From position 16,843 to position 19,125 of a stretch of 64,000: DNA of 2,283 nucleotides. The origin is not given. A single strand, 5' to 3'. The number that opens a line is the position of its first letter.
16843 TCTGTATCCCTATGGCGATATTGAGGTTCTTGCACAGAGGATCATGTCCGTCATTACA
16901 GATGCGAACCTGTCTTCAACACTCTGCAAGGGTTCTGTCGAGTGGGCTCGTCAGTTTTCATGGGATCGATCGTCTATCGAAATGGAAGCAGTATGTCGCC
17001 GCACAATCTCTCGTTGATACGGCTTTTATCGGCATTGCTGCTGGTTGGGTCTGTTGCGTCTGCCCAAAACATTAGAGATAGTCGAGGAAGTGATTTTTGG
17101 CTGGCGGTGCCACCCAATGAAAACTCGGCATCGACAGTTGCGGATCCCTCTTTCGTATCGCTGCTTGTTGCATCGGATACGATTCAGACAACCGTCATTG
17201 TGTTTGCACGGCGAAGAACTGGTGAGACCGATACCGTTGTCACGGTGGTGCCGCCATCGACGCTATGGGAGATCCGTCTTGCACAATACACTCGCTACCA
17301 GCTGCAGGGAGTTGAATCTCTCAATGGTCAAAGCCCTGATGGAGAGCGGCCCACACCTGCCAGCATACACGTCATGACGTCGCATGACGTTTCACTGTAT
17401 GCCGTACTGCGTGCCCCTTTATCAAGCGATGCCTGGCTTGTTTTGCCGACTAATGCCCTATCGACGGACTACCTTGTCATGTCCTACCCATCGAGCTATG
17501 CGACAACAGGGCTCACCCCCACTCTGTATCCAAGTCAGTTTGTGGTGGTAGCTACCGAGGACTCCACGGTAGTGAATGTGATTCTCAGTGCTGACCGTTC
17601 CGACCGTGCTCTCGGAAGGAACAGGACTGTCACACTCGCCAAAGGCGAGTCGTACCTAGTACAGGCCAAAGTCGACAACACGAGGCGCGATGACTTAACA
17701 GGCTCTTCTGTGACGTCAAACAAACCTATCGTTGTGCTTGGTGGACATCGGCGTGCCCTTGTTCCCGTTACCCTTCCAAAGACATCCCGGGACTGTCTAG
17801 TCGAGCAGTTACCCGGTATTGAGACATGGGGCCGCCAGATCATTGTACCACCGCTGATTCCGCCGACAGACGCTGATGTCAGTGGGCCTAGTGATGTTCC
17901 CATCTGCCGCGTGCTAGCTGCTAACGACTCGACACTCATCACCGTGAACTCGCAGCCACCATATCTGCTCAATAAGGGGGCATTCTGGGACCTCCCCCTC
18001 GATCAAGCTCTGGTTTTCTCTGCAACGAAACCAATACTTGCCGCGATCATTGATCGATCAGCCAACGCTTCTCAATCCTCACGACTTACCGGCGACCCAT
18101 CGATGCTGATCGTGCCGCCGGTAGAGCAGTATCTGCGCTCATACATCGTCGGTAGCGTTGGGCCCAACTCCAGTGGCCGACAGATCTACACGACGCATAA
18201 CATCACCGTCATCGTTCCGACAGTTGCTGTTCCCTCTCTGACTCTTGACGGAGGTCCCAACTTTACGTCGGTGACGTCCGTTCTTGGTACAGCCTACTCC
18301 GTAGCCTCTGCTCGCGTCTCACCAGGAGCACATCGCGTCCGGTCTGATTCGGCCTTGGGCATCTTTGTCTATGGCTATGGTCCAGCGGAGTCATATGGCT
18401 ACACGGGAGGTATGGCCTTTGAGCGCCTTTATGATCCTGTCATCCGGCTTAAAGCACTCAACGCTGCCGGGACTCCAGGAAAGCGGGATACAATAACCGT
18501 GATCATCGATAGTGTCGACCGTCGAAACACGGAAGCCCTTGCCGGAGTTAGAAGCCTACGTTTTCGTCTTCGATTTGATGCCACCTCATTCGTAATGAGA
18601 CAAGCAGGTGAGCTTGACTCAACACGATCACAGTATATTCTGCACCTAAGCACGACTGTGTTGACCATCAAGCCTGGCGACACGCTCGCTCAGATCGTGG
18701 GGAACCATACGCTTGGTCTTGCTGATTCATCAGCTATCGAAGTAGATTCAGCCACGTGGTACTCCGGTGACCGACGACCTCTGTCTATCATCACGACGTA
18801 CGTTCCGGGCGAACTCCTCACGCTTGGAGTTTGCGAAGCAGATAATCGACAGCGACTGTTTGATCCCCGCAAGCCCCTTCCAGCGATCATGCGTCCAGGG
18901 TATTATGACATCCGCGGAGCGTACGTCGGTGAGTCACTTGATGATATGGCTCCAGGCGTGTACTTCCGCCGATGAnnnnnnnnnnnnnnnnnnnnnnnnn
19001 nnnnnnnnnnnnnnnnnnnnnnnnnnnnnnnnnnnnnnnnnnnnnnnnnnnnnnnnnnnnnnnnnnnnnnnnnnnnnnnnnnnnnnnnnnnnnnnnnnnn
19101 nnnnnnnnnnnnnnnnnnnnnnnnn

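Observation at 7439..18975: Surface module: giant vWA-WD40 T9SS cargo bracketed by two paralogous barrel + double-OmpA proteins, then GT4 and a second T9SS cargo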

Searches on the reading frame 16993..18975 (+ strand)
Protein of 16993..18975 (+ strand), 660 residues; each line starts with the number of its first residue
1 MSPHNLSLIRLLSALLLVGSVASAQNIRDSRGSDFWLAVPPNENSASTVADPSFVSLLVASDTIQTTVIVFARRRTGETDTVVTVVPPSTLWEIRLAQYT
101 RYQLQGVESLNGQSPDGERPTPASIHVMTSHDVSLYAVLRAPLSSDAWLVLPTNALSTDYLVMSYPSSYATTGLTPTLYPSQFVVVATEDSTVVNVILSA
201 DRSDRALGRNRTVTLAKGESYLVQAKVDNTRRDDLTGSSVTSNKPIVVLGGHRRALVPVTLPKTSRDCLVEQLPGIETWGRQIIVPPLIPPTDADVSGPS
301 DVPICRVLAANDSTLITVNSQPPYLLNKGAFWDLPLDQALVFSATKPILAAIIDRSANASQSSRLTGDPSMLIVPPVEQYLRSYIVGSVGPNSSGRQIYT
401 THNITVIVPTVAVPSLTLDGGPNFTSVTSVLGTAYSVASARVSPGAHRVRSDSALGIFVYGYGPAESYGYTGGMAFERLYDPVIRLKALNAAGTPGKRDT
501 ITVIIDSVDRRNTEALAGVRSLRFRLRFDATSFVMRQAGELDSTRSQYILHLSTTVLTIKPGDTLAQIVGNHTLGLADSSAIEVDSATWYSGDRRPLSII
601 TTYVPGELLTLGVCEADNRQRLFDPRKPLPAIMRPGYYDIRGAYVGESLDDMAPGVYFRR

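Call 8: search_protein_families(library=pfam, proteins=[window:16993-18975:+], max_evalue=0.01)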
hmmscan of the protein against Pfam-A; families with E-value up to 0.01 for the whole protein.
window:16993-18975:+ (660 aa): 1 family
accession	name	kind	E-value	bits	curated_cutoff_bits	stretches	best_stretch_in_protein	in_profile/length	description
PF17517.7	IgGFc_binding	-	1.5e-61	208.7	25.6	1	146-461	1-297/297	IgGFc binding protein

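Call 9: search_protein_families(library=ncbifam, proteins=[window:16993-18975:+], max_evalue=0.1)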
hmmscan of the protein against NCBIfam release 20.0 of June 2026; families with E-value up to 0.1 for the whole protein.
window:16993-18975:+ (660 aa): 0 families

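Call 67: find_homologous_proteins(query=window:16993-18975:+, max_evalue=1e-10)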
Query window:16993-18975:+ (660 aa): 204 proteins with E <= 1e-10 among 8000 candidates; the best 120 are listed.
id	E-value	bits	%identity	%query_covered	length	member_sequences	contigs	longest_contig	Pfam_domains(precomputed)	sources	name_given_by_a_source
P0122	0.0e+0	1449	100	100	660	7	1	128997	PF17517.8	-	-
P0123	0.0e+0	1313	90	100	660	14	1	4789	PF17517.8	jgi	jgi:hypothetical protein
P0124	0.0e+0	1261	87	100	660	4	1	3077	PF17517.8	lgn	-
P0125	0.0e+0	1246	86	99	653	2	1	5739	PF17517.8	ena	-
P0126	0.0e+0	1053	73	98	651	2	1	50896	PF17517.8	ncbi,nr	ncbi:MAG: hypothetical protein FGM32_03580 [Candidatus Kapabacteria bacterium]|nr:hypothetical prote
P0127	0.0e+0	1050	72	100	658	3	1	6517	PF17517.8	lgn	-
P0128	0.0e+0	1049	72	100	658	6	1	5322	PF17517.8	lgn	-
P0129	0.0e+0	1042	72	98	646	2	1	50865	PF17517.8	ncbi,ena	-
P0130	4.7e-258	876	62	98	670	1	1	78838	PF17517.8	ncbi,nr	ncbi:MAG: hypothetical protein FGM33_00950 [Candidatus Kapabacteria bacterium]|nr:hypothetical prote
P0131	4.3e-254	863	62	97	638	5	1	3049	PF17517.8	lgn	-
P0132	1.3e-250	852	59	100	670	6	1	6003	PF17517.8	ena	-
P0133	3.1e-248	844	58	100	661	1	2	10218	PF17517.8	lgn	-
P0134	2.4e-242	824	56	100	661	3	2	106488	PF17517.8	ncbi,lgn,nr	ncbi:MAG TPA: hypothetical protein DCZ59_08290 [Bacteroidetes bacterium]|nr:hypothetical protein [Ba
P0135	6.7e-240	816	56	100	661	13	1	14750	PF17517.8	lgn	-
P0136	2.4e-236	804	56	100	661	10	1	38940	PF17517.8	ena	-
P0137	4.0e-186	638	49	98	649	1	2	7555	PF17517.8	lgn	-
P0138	7.2e-177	608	47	99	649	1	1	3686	PF17517.8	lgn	-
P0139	7.8e-177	608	47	98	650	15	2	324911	PF17517.8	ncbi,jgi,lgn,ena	-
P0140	9.2e-176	604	46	99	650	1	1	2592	PF17517.8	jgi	jgi:IgGFc binding protein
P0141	5.4e-174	598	47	98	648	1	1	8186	PF17517.8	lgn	-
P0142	1.3e-172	594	47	97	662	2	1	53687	PF17517.8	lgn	-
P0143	2.4e-172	593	47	98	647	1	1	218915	PF17517.8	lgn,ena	-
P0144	4.7e-170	585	46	97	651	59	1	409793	PF17517.8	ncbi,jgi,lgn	jgi:hypothetical protein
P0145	1.4e-169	584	48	99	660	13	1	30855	PF17517.8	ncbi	-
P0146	1.6e-169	584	45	100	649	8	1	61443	PF17517.8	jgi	jgi:hypothetical protein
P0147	5.5e-169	582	45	100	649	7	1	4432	PF17517.8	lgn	-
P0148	1.2e-168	581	47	99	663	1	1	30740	PF17517.8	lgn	-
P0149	6.8e-168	578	47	97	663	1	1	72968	PF17517.8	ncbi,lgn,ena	-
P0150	8.9e-168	578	43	99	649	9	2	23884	PF17517.8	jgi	-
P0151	1.5e-167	577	47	99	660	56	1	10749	PF17517.8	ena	-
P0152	5.6e-167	575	46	99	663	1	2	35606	PF17517.8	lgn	-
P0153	1.8e-166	574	47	97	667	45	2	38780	PF17517.8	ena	-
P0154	2.6e-166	573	46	99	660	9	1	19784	PF17517.8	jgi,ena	jgi:hypothetical protein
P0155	3.1e-166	573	45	99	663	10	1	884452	PF17517.8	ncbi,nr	ncbi:MAG: IgGFc-binding protein [Ignavibacteria bacterium]|nr:IgGFc-binding protein [Ignavibacteria 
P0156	4.8e-166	572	46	98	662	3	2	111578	PF17517.8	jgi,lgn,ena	-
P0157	3.7e-165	569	46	99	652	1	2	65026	PF17517.8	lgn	-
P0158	6.6e-165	568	46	99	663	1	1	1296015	PF17517.8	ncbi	-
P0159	1.8e-164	567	47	96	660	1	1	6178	PF17517.8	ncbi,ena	-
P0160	2.8e-164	566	47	99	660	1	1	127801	PF17517.8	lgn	-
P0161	3.8e-164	566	45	99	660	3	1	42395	PF17517.8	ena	-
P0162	6.8e-164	565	47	99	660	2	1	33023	PF17517.8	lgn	-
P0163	1.2e-163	564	47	99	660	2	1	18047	PF17517.8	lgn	-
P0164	1.7e-163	564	45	99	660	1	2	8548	PF17517.8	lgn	-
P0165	3.2e-163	563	46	100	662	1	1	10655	PF17517.8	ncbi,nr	ncbi:MAG: IgGFc-binding protein [Candidatus Kapabacteria bacterium]|nr:IgGFc-binding protein [Candid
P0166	4.2e-163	562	46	97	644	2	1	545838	PF17517.8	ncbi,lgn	-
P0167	5.7e-163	562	47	96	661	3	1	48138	PF17517.8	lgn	-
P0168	5.5e-162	559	45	99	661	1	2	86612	PF17517.8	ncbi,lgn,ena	-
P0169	3.3e-158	546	45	97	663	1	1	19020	PF17517.8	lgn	-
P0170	2.4e-157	543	44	97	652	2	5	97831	PF17517.8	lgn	-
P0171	9.6e-156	538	45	99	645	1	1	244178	PF17517.8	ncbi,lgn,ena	-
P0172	2.5e-154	533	44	100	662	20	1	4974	PF17517.8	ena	-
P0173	3.4e-153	530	43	98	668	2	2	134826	PF17517.8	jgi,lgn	-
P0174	1.4e-145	505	43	97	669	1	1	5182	PF17517.8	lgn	-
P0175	9.6e-144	498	43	97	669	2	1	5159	PF17517.8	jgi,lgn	-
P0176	1.3e-142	495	42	93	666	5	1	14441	PF17517.8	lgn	-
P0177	1.2e-141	492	46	81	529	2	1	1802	PF17517.8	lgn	-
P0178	6.3e-138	479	41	96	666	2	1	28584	PF17517.8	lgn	-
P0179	1.9e-137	478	40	96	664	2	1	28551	PF17517.8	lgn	-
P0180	7.3e-136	472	40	94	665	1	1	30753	PF17517.8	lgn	-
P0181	1.3e-134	468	40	96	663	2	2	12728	PF17517.8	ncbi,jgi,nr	ncbi:MAG: hypothetical protein EHM43_01500 [Ignavibacteriae bacterium]|nr:MAG: hypothetical protein 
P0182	4.0e-133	463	40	96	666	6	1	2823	PF17517.8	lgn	-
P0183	8.0e-131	456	41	93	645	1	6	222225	PF17517.8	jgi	jgi:hypothetical protein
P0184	1.0e-128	449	40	95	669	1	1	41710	PF17517.8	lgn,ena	-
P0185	3.1e-127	444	39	96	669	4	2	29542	PF17517.8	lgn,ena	-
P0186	3.6e-127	444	40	96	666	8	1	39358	PF17517.8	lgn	-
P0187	7.7e-127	443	40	98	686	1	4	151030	PF17517.8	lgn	-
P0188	9.0e-127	442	41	96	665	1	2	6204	PF17517.8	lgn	-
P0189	1.2e-126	442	39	93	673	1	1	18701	PF17517.8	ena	-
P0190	4.4e-126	440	39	94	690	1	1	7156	PF17517.8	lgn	-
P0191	4.3e-125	437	39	95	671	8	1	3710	PF17517.8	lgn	-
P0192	8.1e-125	436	38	96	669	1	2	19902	PF17517.8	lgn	-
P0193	3.9e-124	434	40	96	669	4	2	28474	PF17517.8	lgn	-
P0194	2.3e-123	431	39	97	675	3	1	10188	PF17517.8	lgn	-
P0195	5.1e-123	430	40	99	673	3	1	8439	PF17517.8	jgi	jgi:hypothetical protein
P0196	2.3e-122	428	38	95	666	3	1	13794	PF17517.8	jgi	jgi:hypothetical protein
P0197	2.7e-122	428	38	94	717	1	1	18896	PF17517.8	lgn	-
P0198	1.2e-121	425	40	91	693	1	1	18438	PF17517.8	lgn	-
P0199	6.3e-121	423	39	92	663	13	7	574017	PF17517.8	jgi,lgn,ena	-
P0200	5.6e-120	420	38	94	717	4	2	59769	PF17517.8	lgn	-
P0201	2.2e-119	418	39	94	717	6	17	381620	PF17517.8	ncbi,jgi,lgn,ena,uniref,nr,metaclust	ncbi:MAG: IgGFc-binding protein ['Candidatus Kapabacteria' thiocyanatum]|uniref:IgGFc-binding protei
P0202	3.7e-119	417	39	94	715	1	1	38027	PF17517.8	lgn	-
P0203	8.1e-118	413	39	93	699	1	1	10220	PF17517.8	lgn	-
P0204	8.7e-118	413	43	76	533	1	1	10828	PF17517.8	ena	-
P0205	9.5e-118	413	40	95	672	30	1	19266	PF17517.8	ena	-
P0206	1.7e-117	412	38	94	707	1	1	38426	PF17517.8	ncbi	-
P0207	1.7e-117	412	38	94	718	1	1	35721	PF17517.8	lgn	-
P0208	2.0e-114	402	38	94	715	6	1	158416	PF17517.8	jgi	-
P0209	1.2e-113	399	39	98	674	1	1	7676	PF17517.8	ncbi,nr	ncbi:MAG: hypothetical protein FGM24_10035 [Candidatus Kapabacteria bacterium]|nr:hypothetical prote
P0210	2.5e-112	395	36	98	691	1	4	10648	PF17517.8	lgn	-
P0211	1.8e-111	392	38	97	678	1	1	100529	PF17517.8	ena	-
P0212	1.9e-105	372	38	96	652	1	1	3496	PF17517.8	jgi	jgi:hypothetical protein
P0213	6.2e-104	367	38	94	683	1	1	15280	PF17517.8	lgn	-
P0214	6.5e-104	367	37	91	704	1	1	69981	PF17517.8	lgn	-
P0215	2.2e-100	355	37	95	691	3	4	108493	PF17517.8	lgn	-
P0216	2.6e-100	355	35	94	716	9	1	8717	PF17517.8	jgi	-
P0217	1.2e-98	349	38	91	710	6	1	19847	PF17517.8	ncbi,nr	ncbi:MAG: IgGFc-binding protein [Candidatus Kapabacteria bacterium]|nr:IgGFc-binding protein [Candid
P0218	3.1e-97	345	48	58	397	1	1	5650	PF17517.8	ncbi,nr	ncbi:MAG: IgGFc-binding protein, partial [Candidatus Kapabacteria bacterium]|nr:IgGFc-binding protei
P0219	5.9e-85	304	40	65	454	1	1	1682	PF17517.8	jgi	jgi:hypothetical protein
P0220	1.1e-84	303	34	87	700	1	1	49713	PF17517.8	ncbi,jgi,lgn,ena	jgi:hypothetical protein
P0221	4.8e-84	301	40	74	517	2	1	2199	PF17517.8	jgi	jgi:hypothetical protein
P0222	5.9e-78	281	38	69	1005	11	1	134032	PF17517.8,PF18962.8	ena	-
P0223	2.5e-76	276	37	72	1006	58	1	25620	PF17517.8,PF18962.8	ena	-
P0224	3.3e-76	275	34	85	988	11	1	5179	PF17517.8,PF18962.8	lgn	-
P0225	4.8e-76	275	38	69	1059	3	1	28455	PF17517.8,PF18962.8,PF22544.3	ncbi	-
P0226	6.8e-76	274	37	72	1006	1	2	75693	PF17517.8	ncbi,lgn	-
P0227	1.4e-75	273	36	72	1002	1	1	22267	PF17517.8,PF18962.8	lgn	-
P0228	2.5e-75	272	36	72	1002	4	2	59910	PF17517.8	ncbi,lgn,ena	-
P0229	6.0e-74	268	38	72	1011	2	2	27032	PF22073.3,PF15780.12,PF17517.8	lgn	-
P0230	1.3e-73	267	36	72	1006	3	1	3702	PF17517.8,PF18962.8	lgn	-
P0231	1.4e-73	267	35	73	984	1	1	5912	PF17517.8,PF18962.8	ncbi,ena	-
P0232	1.6e-73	267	36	72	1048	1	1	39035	PF17517.8,PF18962.8,PF22544.3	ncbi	-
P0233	1.0e-72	264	36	72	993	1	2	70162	PF17517.8,PF18962.8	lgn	-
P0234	1.1e-72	264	35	68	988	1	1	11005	PF17517.8,PF18962.8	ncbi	-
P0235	1.1e-72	264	37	70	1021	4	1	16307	PF17517.8,PF18483.9,PF18962.8,PF03388.21,PF00139.27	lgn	-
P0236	3.3e-72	262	35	71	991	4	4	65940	PF17517.8,PF18962.8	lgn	-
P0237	3.4e-72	262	35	76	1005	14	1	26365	PF17517.8,PF18962.8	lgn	-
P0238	2.2e-71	259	36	72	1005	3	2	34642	PF17517.8,PF18962.8,PF22544.3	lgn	-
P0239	3.5e-71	259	36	72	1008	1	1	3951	PF17517.8,PF18962.8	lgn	-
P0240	3.9e-71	259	37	70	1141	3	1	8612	PF17517.8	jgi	jgi:hypothetical protein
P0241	5.0e-71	258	37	72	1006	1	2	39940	PF17517.8,PF18962.8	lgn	-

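Call 70: find_encoding_contigs(protein=P0222, flank=8000, max_places=1)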
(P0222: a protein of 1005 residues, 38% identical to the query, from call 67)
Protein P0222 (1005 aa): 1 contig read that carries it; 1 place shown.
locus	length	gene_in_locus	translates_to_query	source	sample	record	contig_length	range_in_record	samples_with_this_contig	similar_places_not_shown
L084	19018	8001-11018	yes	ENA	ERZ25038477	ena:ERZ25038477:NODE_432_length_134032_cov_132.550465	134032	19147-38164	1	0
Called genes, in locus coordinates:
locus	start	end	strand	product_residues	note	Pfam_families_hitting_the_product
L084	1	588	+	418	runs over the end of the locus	PF03009:GDPD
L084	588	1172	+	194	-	-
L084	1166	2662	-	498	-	PF00890:FAD_binding_2 (weak), PF01266:DAO (faint), PF01593:Amino_oxidase, PF07992:Pyr_redox_2 (weak), PF13450:NAD_binding_8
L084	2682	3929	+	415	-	PF01757:Acyl_transf_3, PF07786:HGSNAT_cat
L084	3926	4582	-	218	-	PF00440:TetR_N, PF13977:TetR_C_6 (weak)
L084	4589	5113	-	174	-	-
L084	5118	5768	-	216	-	PF00923:TAL_FSA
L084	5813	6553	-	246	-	PF02621:VitK2_biosynth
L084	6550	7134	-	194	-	PF00588:SpoU_methylase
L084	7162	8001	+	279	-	PF00149:Metallophos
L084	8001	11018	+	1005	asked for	PF18962:Por_Secre_tail (faint), PF17517:IgGFc_binding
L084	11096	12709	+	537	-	PF22694:CtpB_N-like, PF00595:PDZ (weak), PF13180:PDZ_2, PF17820:PDZ_6 (weak), PF03572:Peptidase_S41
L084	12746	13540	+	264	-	PF11306:DUF3108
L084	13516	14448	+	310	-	PF01869:BcrAD_BadFG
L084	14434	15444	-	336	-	PF02016:Peptidase_S66, PF17676:Peptidase_S66C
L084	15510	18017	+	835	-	PF18962:Por_Secre_tail (weak)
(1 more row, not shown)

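Call 71: find_encoding_contigs(protein=P0233, flank=8000, max_places=1)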
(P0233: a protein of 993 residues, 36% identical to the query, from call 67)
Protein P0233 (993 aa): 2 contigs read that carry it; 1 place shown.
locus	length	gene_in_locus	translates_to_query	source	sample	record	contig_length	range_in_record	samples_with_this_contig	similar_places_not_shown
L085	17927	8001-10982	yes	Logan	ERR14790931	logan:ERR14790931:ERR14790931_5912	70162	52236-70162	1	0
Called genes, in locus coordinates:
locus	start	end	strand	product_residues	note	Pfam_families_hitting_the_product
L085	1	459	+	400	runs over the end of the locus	PF00926:DHBP_synthase, PF00925:GTP_cyclohydro2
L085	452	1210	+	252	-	PF01346:FKBP_N, PF00254:FKBP_C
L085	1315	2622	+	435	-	PF07995:GSDH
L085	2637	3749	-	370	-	PF16656:Pur_ac_phosph_N (weak), PF00149:Metallophos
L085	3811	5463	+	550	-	PF03571:Peptidase_M49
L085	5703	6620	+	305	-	PF00877:NLPC_P60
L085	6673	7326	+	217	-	PF00535:Glycos_transf_2, PF10111:Glyco_tranf_2_2 (weak)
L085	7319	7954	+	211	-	PF00730:HhH-GPD, PF00633:HHH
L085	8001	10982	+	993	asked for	PF17517:IgGFc_binding, PF18962:Por_Secre_tail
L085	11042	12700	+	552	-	PF22694:CtpB_N-like, PF00595:PDZ, PF13180:PDZ_2 (weak), PF17820:PDZ_6, PF03572:Peptidase_S41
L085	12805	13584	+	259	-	PF11306:DUF3108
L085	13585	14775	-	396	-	PF02405:MlaE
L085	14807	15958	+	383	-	PF01029:NusB, PF00625:Guanylate_kin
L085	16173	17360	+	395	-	PF14306:PUA_2, PF01747:ATP-sulfurylase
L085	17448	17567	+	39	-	-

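Call 72: find_encoding_contigs(protein=P0236, flank=8000, max_places=1)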
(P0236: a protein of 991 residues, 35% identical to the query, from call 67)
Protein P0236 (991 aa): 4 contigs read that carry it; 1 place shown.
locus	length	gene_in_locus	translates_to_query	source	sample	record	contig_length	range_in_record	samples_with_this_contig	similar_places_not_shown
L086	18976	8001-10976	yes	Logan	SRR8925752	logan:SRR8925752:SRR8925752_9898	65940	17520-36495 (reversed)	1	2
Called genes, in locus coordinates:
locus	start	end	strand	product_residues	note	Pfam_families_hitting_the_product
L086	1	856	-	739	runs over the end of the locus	PF07697:7TMR-HDED, PF07698:7TM-7TMR_HD, PF01966:HD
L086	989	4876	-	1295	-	PF19081:Ig_7 (faint), PF00047:ig (faint), PF07686:V-set (faint), PF13895:Ig_2 (weak), PF13927:Ig_3, PF07679:I-set (weak), PF13927:Ig_3, PF18962:Por_Secre_tail (weak)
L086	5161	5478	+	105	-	-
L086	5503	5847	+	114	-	PF14489:QueF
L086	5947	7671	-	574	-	PF01401:Peptidase_M2, PF01432:Peptidase_M3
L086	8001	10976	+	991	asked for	PF17517:IgGFc_binding, PF18962:Por_Secre_tail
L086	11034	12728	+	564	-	PF22694:CtpB_N-like, PF00595:PDZ (weak), PF13180:PDZ_2 (weak), PF17820:PDZ_6 (weak), PF03572:Peptidase_S41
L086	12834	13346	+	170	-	PF12836:HHH_3, PF00633:HHH (weak), PF14520:HHH_5 (faint)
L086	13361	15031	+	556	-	PF19494:DUF6029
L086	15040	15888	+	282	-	PF11551:Omp28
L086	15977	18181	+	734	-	PF02518:HATPase_c, PF14501:HATPase_c_5 (weak)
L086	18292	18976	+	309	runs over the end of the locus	PF13580:SIS_2 (faint), PF22198:GKRP_SIS_2, PF22645:GKRP_SIS_N, PF20741:GKRP-like_C (weak), PF14555:UBA_4 (faint)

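Call 73: find_encoding_contigs(protein=P0232, flank=8000, max_places=1)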
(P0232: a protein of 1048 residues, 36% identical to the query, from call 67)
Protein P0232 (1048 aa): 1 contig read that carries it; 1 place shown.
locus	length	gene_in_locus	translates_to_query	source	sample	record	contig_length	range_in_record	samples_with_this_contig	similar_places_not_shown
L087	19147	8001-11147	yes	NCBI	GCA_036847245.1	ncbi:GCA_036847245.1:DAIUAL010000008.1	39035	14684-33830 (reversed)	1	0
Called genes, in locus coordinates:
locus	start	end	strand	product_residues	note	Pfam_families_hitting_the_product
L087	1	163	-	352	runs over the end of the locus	PF00691:OmpA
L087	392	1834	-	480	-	PF07676:PD40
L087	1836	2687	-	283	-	PF13568:OMP_b-brl_2 (weak)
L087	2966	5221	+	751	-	PF01029:NusB, PF22458:RsmF-B_ferredox, PF01189:Methyltr_RsmB-F, PF01728:FtsJ, PF13847:Methyltransf_31 (weak)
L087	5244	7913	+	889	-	PF13620:CarboxypepD_reg, PF13715:CarbopepD_reg_2, PF22904:NOMO1-like_2nd (faint), PF09430:EMC7_beta-sandw (weak), PF07715:Plug, PF00593:TonB_dep_Rec_b-barrel, PF25183:OMP_b-brl_4 (weak)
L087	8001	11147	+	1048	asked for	PF17517:IgGFc_binding, PF22544:HYDIN_VesB_CFA65-like_Ig (faint), PF18962:Por_Secre_tail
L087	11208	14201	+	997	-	PF17517:IgGFc_binding, PF18962:Por_Secre_tail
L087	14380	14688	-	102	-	PF00487:FA_desaturase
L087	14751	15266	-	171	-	-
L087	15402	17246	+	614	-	PF00425:Chorismate_bind, PF01063:Aminotran_4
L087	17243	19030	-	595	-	PF13231:PMT_2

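Call 74: find_encoding_contigs(protein=P0220, flank=9000, max_places=1)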
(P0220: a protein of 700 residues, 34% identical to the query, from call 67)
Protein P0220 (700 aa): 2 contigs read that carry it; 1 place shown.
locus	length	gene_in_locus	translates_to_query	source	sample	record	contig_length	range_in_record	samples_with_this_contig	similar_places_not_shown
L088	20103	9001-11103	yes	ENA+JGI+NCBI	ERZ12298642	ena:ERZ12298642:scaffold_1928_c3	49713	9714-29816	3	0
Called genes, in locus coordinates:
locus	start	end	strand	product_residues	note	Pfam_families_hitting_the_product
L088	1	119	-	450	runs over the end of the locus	-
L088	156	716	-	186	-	PF04542:Sigma70_r2, PF08281:Sigma70_r4_2, PF04545:Sigma70_r4 (weak)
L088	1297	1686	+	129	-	-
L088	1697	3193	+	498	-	PF18962:Por_Secre_tail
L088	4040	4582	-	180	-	PF12833:HTH_18, PF00165:HTH_AraC (weak)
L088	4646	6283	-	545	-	PF00246:Peptidase_M14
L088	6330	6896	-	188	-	PF00583:Acetyltransf_1, PF13673:Acetyltransf_10 (weak), PF13508:Acetyltransf_7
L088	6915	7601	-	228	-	PF00702:Hydrolase, PF13419:HAD_2, PF13242:Hydrolase_like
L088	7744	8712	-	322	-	PF12895:ANAPC3 (faint), PF13424:TPR_12 (faint), PF00515:TPR_1 (faint), PF07719:TPR_2 (faint), PF13181:TPR_8 (faint), PF13432:TPR_16 (faint), PF14559:TPR_19 (faint), PF13174:TPR_6, +1 more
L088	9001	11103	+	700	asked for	PF17517:IgGFc_binding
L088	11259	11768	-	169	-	PF14137:DUF4304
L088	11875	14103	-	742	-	PF13089:PP_kinase_N, PF02503:PP_kinase, PF17941:PP_kinase_C_1, PF13091:PLDc_2 (faint), PF13090:PP_kinase_C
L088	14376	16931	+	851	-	PF02861:Clp_N, PF13191:AAA_16 (weak), PF00004:AAA, PF17871:AAA_lid_9, PF00004:AAA, PF07724:AAA_2, PF07728:AAA_5, PF10431:ClpB_D2-small, +9 more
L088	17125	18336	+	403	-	-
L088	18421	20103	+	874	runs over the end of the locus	PF01624:MutS_I, PF05188:MutS_II, PF05192:MutS_III, PF05190:MutS_IV, PF00488:MutS_V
